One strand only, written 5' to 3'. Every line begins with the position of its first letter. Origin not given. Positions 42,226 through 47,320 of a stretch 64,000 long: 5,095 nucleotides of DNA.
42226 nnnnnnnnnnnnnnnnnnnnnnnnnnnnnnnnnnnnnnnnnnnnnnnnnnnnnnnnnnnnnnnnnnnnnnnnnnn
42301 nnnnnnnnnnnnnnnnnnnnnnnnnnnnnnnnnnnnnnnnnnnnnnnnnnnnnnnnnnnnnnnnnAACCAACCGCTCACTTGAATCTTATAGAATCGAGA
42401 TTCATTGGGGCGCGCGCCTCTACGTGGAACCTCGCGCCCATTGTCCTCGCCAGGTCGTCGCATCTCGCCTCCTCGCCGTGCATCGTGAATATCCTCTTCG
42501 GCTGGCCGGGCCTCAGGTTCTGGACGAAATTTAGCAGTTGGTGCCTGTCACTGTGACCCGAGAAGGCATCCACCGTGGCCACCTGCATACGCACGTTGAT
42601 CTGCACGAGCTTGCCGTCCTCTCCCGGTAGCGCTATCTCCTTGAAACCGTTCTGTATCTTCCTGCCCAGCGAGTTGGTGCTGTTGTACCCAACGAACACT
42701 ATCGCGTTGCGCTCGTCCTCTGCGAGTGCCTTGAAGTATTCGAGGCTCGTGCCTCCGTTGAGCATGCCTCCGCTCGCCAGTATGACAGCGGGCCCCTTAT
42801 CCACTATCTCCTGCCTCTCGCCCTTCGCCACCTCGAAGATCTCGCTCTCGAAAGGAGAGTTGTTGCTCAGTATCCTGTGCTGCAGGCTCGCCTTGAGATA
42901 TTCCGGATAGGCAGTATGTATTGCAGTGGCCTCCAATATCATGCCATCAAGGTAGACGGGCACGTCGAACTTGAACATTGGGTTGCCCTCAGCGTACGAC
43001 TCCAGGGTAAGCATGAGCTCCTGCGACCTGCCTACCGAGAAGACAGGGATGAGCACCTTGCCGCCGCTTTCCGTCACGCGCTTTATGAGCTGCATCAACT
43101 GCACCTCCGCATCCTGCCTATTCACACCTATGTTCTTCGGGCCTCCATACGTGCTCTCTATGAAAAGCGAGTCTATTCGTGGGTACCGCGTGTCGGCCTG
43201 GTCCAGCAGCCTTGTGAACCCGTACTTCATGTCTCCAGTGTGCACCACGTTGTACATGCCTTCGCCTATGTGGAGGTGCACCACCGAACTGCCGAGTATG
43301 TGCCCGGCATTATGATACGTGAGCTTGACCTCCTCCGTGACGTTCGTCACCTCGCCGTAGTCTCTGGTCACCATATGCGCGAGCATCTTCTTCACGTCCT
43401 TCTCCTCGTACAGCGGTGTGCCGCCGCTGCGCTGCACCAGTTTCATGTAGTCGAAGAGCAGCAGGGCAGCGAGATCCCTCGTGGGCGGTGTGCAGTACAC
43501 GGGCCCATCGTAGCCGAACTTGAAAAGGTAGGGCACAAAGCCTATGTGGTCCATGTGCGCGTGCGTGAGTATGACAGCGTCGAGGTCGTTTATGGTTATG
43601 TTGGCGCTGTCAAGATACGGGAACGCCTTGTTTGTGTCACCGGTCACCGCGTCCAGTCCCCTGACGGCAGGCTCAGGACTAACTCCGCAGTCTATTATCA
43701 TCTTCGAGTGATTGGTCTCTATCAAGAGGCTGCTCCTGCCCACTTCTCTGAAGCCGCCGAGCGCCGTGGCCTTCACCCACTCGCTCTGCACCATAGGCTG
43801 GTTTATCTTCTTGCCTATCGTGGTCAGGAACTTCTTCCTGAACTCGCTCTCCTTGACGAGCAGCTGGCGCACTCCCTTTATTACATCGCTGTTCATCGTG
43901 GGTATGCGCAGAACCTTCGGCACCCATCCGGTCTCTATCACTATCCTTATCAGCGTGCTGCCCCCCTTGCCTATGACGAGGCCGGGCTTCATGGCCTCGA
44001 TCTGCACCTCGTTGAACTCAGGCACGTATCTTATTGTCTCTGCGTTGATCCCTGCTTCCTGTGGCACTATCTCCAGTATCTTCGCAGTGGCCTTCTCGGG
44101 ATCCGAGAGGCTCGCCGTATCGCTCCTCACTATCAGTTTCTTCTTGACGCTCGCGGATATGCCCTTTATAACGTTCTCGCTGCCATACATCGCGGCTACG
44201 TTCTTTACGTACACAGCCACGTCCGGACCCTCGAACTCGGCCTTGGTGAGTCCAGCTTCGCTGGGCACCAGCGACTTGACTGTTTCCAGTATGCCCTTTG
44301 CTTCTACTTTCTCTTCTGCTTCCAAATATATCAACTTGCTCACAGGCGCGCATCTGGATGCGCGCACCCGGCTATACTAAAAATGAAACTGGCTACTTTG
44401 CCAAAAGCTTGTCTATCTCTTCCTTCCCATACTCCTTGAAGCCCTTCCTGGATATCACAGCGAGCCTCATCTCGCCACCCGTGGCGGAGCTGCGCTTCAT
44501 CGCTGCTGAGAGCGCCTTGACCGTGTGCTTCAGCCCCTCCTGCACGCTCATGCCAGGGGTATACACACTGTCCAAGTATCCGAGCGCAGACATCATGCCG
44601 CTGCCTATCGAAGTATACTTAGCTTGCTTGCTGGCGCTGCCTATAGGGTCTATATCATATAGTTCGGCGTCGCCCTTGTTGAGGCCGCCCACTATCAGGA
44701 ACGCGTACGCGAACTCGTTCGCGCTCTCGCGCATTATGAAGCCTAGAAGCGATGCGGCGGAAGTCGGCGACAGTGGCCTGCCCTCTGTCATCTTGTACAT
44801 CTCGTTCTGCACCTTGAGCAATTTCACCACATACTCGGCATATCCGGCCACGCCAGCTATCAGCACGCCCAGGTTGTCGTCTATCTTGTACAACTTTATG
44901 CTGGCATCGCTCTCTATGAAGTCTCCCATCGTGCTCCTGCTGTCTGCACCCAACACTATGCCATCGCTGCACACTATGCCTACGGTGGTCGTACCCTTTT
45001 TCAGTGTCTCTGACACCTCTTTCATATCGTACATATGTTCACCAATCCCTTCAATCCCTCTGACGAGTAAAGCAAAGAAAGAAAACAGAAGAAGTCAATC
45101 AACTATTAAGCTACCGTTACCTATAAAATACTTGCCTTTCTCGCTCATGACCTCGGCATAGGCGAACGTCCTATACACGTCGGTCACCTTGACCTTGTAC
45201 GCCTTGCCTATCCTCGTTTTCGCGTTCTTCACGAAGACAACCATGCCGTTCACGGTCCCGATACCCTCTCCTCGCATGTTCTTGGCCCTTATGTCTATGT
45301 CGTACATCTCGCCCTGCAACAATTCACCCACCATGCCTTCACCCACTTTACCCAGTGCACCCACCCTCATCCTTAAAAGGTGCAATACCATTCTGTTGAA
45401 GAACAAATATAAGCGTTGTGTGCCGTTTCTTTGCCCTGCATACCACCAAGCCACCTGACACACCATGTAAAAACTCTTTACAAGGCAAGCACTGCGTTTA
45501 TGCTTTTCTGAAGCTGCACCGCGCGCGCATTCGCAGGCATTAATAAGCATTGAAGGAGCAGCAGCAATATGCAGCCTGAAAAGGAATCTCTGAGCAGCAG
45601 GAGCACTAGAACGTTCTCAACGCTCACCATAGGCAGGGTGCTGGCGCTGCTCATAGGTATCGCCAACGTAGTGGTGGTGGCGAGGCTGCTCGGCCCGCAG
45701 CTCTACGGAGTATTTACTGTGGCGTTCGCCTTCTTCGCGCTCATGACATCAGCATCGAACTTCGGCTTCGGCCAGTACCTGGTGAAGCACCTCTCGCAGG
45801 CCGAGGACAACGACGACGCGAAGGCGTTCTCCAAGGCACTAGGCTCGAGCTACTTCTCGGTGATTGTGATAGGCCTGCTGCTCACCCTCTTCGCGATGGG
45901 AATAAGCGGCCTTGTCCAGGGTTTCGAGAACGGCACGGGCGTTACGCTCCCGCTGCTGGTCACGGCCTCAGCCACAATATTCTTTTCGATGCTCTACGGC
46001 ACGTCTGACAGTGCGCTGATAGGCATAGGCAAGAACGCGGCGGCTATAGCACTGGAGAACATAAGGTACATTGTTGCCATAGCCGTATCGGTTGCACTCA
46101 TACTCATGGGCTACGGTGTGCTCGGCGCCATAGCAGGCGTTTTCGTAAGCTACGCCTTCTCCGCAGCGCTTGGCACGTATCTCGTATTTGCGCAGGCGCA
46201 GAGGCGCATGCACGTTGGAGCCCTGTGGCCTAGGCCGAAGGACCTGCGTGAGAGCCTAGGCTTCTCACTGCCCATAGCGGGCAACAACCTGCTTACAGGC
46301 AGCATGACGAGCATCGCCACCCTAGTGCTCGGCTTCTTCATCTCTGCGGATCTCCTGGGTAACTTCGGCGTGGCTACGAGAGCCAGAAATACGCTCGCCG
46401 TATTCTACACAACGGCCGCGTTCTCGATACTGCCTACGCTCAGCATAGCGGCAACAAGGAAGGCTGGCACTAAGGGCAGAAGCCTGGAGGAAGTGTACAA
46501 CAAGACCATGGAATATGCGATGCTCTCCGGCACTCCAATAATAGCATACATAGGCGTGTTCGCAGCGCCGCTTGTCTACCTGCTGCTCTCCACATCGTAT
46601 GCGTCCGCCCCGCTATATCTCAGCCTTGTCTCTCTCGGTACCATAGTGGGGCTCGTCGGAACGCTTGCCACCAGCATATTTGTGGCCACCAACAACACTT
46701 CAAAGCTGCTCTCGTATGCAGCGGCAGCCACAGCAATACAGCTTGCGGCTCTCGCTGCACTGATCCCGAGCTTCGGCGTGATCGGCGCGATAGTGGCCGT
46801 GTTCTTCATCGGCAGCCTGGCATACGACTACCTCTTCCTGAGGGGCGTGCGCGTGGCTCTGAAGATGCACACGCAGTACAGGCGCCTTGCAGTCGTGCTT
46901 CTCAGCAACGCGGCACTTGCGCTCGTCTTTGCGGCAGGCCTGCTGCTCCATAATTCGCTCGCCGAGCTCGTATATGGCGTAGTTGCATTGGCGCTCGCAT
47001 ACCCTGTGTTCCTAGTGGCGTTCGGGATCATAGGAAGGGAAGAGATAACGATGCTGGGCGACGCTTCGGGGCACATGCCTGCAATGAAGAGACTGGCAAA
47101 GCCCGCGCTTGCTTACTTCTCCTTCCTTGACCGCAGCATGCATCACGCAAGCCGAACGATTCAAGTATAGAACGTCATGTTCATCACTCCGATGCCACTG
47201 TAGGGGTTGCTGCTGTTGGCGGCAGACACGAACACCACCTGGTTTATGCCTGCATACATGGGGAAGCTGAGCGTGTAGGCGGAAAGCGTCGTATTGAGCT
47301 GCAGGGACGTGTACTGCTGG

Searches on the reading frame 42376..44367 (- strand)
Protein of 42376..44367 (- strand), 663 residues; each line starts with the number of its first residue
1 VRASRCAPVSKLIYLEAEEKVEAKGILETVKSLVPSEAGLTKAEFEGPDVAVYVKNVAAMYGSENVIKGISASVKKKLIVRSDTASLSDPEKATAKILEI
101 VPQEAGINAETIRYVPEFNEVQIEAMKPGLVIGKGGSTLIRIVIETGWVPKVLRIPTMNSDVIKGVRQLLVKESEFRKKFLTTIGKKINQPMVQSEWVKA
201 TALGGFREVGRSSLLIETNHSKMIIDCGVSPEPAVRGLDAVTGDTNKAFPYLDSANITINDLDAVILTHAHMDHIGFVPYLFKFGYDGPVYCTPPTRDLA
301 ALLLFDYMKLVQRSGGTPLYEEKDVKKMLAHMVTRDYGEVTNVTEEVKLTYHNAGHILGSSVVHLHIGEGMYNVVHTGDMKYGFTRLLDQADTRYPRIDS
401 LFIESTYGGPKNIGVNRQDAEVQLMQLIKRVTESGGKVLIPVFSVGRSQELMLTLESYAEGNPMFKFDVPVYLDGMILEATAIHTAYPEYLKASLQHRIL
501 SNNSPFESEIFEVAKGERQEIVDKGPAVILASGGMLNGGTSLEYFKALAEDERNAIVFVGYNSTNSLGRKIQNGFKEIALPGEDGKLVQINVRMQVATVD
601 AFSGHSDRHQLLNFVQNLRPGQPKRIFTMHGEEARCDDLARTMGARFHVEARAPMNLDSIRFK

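Call 23: search_protein_families(library=pfam, proteins=[window:42376-44367:-], max_evalue=0.001)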
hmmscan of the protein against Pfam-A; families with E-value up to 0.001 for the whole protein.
window:42376-44367:- (663 aa): 6 families
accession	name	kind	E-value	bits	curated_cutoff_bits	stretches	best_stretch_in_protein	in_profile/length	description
PF10996.14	Beta-Casp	-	1.8e-28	99.9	27.7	1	449-571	2-120/120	Beta-Casp domain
PF07521.17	RMMBL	-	2.2e-15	56.8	21.6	1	590-654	2-63/63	Zn-dependent metallo-hydrolase RNA specificity domain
PF00753.33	Lactamase_B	-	1.1e-14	55.3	22.7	1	210-384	5-154/196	Metallo-beta-lactamase superfamily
PF17214.9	KH_TffA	-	1.4e-14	54.3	22.6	1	24-86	5-67/68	Transcription termination factor FttA, KH domain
PF16661.11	Lactamase_B_6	-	3.6e-11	43.2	27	1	252-366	26-150/193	Metallo-beta-lactamase superfamily domain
PF12706.13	Lactamase_B_2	-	5.5e-09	36.4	27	1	246-431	16-187/200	Beta-lactamase superfamily domain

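Call 24: find_related_loci(query=window:42376-44367:-, collection=genome_contigs, flank=1000)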
Query window:42376-44367:- (663 aa) in genome_contigs; peptide patterns used: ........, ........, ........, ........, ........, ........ (x = any residue, [..] = any of these).
309 stretches matched a pattern; 73 encode a relative of the query (tblastn E <= 1e-3); 73 distinct loci.
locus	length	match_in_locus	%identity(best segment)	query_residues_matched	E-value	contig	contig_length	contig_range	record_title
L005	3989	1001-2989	95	1-663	0e+0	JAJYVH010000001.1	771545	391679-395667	MAG: Candidatus Micrarchaeota archaeon isolate FK1.bin85 NODE_5_length_771545_cov_9.506659, whole genome shotgun sequenc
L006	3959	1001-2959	90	11-663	0e+0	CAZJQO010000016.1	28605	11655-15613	MAG TPA_asm: Candidatus Micrarchaeota archaeon isolate SRP271791_co1_38 genome assembly, contig: k141_322631, whole geno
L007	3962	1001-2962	82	10-663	0e+0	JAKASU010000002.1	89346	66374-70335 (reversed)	MAG: Candidatus Micrarchaeota archaeon isolate YP1.bin77 NODE_249_length_89346_cov_43.175321, whole genome shotgun seque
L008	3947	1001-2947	82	15-663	0e+0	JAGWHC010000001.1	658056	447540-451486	MAG: Candidatus Micrarchaeota archaeon isolate REEA67 REEA67_1_length_658056_cov_14.283628, whole genome shotgun sequenc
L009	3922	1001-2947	80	15-663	0e+0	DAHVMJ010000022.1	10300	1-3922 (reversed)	MAG TPA_asm: Candidatus Micrarchaeota archaeon isolate clean546 NODE_22_length_10300_cov_6.895530, whole genome shotgun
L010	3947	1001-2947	80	15-663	0e+0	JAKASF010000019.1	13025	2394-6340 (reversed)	MAG: Candidatus Micrarchaeota archaeon isolate YP1.bin29 NODE_3867_length_13025_cov_2.052256, whole genome shotgun seque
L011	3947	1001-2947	80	15-663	0e+0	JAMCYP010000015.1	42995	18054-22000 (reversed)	MAG: Candidatus Marsarchaeota archaeon isolate FK_Sedi_B_Bin.344 NODE_2371_length_42995_cov_4.28767, whole genome shotgu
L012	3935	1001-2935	79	18-663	0e+0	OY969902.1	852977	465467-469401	MAG: uncultured archaeon isolate MFD01476.bin.c.10 genome assembly, chromosome: 1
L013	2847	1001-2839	78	7-620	0e+0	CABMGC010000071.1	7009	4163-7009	uncultured archaeon isolate LFW-125_1 genome assembly, contig: LFW1251_73, whole genome shotgun sequence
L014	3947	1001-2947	72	16-663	0e+0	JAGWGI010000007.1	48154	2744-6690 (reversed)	MAG: Candidatus Micrarchaeota archaeon isolate REEA36 REEA36-150_663, whole genome shotgun sequence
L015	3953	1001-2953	73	12-663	0e+0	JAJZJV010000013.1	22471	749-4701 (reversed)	MAG: Candidatus Micrarchaeota archaeon isolate LSA5.bin73 NODE_3232_length_22471_cov_4.835213, whole genome shotgun sequ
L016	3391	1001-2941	73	15-663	0e+0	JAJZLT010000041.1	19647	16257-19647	MAG: Candidatus Micrarchaeota archaeon isolate MAS3.bin136 NODE_5615_length_19647_cov_2.827561, whole genome shotgun seq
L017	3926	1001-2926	73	22-663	0e+0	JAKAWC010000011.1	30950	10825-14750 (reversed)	MAG: Candidatus Micrarchaeota archaeon isolate YP4.bin34 NODE_2002_length_30950_cov_2.619505, whole genome shotgun seque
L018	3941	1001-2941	72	15-663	0e+0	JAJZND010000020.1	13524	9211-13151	MAG: Candidatus Micrarchaeota archaeon isolate MAS3.bin71 NODE_9511_length_13524_cov_2.168172, whole genome shotgun sequ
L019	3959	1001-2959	72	9-663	0e+0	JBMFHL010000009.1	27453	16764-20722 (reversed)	MAG: Candidatus Micrarchaeia archaeon isolate KM4311-23 NODE_9_length_27453_cov_3.752347, whole genome shotgun sequence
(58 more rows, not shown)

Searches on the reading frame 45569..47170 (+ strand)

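Call 23: search_protein_families(library=pfam, proteins=[window:45569-47170:+], max_evalue=0.001)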
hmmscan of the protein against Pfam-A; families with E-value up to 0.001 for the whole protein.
window:45569-47170:+ (533 aa): 2 families
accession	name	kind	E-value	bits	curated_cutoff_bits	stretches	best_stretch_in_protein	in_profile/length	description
PF01943.22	Polysacc_synt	-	1.4e-19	71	28.2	1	15-292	4-271/274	Polysaccharide biosynthesis protein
PF13440.11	Polysacc_synt_3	-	2.3e-19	70.2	23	1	36-346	1-290/293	Polysaccharide biosynthesis protein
